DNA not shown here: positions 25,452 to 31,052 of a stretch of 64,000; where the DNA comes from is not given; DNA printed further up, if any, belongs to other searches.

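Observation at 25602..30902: Giant 1766-aa protein: unknown N-domain, long coiled coil, MoxR-like AAA+ core, large C-terminal tail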

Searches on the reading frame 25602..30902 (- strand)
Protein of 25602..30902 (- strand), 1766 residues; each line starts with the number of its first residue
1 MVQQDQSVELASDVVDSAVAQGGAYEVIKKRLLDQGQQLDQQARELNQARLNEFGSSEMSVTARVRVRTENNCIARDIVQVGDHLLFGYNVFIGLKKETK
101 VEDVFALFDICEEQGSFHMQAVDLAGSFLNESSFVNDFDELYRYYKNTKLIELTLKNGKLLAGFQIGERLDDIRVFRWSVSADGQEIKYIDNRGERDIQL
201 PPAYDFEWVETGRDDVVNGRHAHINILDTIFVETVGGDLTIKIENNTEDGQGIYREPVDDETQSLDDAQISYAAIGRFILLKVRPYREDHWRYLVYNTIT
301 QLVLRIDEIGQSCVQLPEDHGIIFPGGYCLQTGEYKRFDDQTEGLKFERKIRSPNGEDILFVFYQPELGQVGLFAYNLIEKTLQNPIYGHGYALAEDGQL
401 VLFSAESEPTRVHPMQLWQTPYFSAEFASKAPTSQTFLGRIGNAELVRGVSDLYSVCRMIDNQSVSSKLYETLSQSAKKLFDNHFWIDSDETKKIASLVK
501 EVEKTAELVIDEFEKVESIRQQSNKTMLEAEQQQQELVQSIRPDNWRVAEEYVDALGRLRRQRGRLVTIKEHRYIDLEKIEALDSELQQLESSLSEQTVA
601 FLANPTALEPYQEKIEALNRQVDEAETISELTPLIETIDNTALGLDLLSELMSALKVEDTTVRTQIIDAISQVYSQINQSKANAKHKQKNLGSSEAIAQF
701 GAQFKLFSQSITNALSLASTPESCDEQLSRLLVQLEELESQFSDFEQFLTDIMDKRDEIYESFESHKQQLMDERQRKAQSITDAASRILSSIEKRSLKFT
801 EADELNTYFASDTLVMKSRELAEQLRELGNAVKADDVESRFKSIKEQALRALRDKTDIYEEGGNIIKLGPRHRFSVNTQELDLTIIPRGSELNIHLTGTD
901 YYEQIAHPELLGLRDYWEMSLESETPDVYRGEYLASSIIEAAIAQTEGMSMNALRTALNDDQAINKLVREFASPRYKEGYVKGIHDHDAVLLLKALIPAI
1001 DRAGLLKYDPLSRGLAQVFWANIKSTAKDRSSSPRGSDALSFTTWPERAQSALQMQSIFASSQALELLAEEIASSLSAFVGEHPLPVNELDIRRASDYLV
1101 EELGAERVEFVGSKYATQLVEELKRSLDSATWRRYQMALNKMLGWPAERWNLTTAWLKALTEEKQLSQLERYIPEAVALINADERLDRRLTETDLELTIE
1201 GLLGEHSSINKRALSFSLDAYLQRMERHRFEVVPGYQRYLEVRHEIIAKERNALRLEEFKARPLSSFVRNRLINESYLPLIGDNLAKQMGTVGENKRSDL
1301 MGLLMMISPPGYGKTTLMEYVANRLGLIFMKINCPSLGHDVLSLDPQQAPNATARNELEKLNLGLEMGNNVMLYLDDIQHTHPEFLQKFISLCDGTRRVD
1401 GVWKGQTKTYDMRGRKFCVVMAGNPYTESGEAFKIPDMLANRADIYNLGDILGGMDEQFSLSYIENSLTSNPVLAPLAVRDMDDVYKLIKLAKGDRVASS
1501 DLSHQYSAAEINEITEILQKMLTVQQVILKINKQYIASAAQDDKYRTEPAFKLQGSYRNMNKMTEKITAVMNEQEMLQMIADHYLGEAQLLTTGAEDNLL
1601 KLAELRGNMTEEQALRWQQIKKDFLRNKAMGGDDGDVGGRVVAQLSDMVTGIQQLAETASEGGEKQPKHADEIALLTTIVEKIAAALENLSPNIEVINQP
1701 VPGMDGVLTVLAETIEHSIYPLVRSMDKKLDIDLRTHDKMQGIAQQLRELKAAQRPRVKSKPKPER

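Call 4: search_protein_families(library=pfam, proteins=[window:25602-30902:-], max_evalue=1)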
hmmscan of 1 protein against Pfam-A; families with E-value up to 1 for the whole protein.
window:25602-30902:- (1766 aa): 8 families
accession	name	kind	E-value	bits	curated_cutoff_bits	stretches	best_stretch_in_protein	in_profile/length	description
PF12458.13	DUF3686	-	2e-206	686.2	25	1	39-485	2-448/448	ATPase involved in DNA repair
PF25472.1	DUF7902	-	1.3e-27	96.2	26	1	607-689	2-84/85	Domain of unknown function (DUF7902)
PF00004.35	AAA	-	7.2e-08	33.4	21.2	1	1305-1384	2-72/131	ATPase family associated with various cellular activities (AAA)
PF07728.20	AAA_5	-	1.2e-06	29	22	1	1304-1427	2-125/139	AAA domain (dynein-related subfamily)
PF13401.12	AAA_22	-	2.3e-05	25.2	27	1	1302-1395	6-110/130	AAA domain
PF05496.18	RuvB_N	-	0.011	16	27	1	1295-1337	27-69/159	Holliday junction DNA helicase RuvB P-loop domain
PF00015.26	MCPsignal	-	0.32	11.3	34.6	1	1640-1707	104-171/172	Methyl-accepting chemotaxis protein (MCP) signalling domain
PF19715.4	DUF6210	-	0.61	11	25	0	462-512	29-79/116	Family of unknown function (DUF6210)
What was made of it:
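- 25602..30902 (-): Giant ATPase gene (1766 aa plus stop). Member of the DUF3686/DUF7902/AAA+ family ('DNA repair ATPase') and ortholog of P. aeruginosa BacE. Pfam (call 4).
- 29448..30788 (-): N-terminal DUF3686 domain (aa 39-485): a leading helix followed by a beta-propeller. PF12458, E 2e-206 (call 4).
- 28329..29420 (-): Region of long helices (aa 495-858, helices up to 58 residues), which contains DUF7902 (aa 607-689, nt 28836-29084). PF25472, E 1.3e-27 (call 4).
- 26553..27104 (-): AAA+ alpha/beta core (aa 1267-1450). Pfam AAA 33 bits and AAA_5 29 bits (call 4).
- On DUF3686/DUF7902 'DNA repair ATPase' family (Pfam PF12458 + PF25472 + AAA): It covers profile positions 2-448 of 448 (call 4). 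DUF7902 scores 96 bits against a cut-off of 26; AAA scores 33 bits and AAA_5 29 bits (call 4).
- Pfam DUF3686 E 2e-206, DUF7902 E 1.3e-27, AAA and AAA_5 above their cut-offs (call 4).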

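Call 5: search_protein_families(library=ncbifam, proteins=[window:25602-30902:-], max_evalue=1)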
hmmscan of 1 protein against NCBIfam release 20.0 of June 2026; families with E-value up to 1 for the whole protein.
window:25602-30902:- (1766 aa): 3 families
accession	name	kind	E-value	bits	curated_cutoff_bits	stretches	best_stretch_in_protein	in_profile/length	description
TIGR00635.1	ruvB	equivalog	0.0026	16.8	299.05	1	1295-1337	24-66/305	Holliday junction branch migration DNA helicase RuvB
TIGR02548.2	casB_cse2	equivalog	0.0047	17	28.5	1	656-769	51-158/167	type I-E CRISPR-associated protein Cse2/CasB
TIGR00996.1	Mtu_fam_mce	paralog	0.22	10.6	140.5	0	692-756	175-239/291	MCE family protein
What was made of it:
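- On MoxR AAA+ (Pfam AAA_3, COG0714): No MoxR NCBIfam hit (call 5).
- No DNA-binding, nuclease or helicase domain was detected (calls 4, 5).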

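Call 6: search_protein_families(library=padloc, proteins=[window:25602-30902:-], max_evalue=0.01)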
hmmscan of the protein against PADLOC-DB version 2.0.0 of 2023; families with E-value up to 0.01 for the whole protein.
window:25602-30902:- (1766 aa): 0 families

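Call 15: search_solved_structures(query=window:25602-30902:-, max_evalue=1, show_alignments=3)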
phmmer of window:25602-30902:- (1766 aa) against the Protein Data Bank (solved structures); distinct sequences matched with E-value up to 1: 48.
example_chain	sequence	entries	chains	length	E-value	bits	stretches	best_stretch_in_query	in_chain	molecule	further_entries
6chs_H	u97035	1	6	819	0.034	14.6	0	1305-1339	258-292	Putative cell division control protein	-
7swl_A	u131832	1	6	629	0.061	13.8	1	1270-1337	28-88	Rix7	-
7t3i_A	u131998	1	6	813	0.1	13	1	1270-1337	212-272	Rix7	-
6mat_A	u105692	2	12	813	0.1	13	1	1270-1337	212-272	Rix7 mutant | Rix7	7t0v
9dx3_A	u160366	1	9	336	0.15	12.4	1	1295-1335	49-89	Holliday junction branch migration complex subunit RuvB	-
9dx4_A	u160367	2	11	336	0.16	12.4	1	1295-1335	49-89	Holliday junction branch migration complex subunit RuvB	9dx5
9bji_A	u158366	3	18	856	0.18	12.2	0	1304-1337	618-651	Nuclear valosin-containing protein-like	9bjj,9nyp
7wub_C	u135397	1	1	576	0.26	11.7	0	1304-1339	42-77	Transitional endoplasmic reticulum ATPase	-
7wub_D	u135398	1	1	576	0.26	11.7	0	1304-1339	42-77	Transitional endoplasmic reticulum ATPase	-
6mck_A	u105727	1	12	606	0.3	11.5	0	1304-1339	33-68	Transitional endoplasmic reticulum ATPase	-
6ef2_K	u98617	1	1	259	0.4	11.1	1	1278-1349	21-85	26S proteasome regulatory subunit 6B homolog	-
6ef0_K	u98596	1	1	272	0.43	11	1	1279-1349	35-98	26S proteasome regulatory subunit 6B homolog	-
6ef1_K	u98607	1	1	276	0.44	10.9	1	1279-1349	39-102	26S proteasome regulatory subunit 6B homolog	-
7rlj_A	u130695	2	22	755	0.49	10.8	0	1304-1339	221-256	Transitional endoplasmic reticulum ATPase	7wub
8yka_A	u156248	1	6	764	0.5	10.7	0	1304-1339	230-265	Transitional endoplasmic reticulum ATPase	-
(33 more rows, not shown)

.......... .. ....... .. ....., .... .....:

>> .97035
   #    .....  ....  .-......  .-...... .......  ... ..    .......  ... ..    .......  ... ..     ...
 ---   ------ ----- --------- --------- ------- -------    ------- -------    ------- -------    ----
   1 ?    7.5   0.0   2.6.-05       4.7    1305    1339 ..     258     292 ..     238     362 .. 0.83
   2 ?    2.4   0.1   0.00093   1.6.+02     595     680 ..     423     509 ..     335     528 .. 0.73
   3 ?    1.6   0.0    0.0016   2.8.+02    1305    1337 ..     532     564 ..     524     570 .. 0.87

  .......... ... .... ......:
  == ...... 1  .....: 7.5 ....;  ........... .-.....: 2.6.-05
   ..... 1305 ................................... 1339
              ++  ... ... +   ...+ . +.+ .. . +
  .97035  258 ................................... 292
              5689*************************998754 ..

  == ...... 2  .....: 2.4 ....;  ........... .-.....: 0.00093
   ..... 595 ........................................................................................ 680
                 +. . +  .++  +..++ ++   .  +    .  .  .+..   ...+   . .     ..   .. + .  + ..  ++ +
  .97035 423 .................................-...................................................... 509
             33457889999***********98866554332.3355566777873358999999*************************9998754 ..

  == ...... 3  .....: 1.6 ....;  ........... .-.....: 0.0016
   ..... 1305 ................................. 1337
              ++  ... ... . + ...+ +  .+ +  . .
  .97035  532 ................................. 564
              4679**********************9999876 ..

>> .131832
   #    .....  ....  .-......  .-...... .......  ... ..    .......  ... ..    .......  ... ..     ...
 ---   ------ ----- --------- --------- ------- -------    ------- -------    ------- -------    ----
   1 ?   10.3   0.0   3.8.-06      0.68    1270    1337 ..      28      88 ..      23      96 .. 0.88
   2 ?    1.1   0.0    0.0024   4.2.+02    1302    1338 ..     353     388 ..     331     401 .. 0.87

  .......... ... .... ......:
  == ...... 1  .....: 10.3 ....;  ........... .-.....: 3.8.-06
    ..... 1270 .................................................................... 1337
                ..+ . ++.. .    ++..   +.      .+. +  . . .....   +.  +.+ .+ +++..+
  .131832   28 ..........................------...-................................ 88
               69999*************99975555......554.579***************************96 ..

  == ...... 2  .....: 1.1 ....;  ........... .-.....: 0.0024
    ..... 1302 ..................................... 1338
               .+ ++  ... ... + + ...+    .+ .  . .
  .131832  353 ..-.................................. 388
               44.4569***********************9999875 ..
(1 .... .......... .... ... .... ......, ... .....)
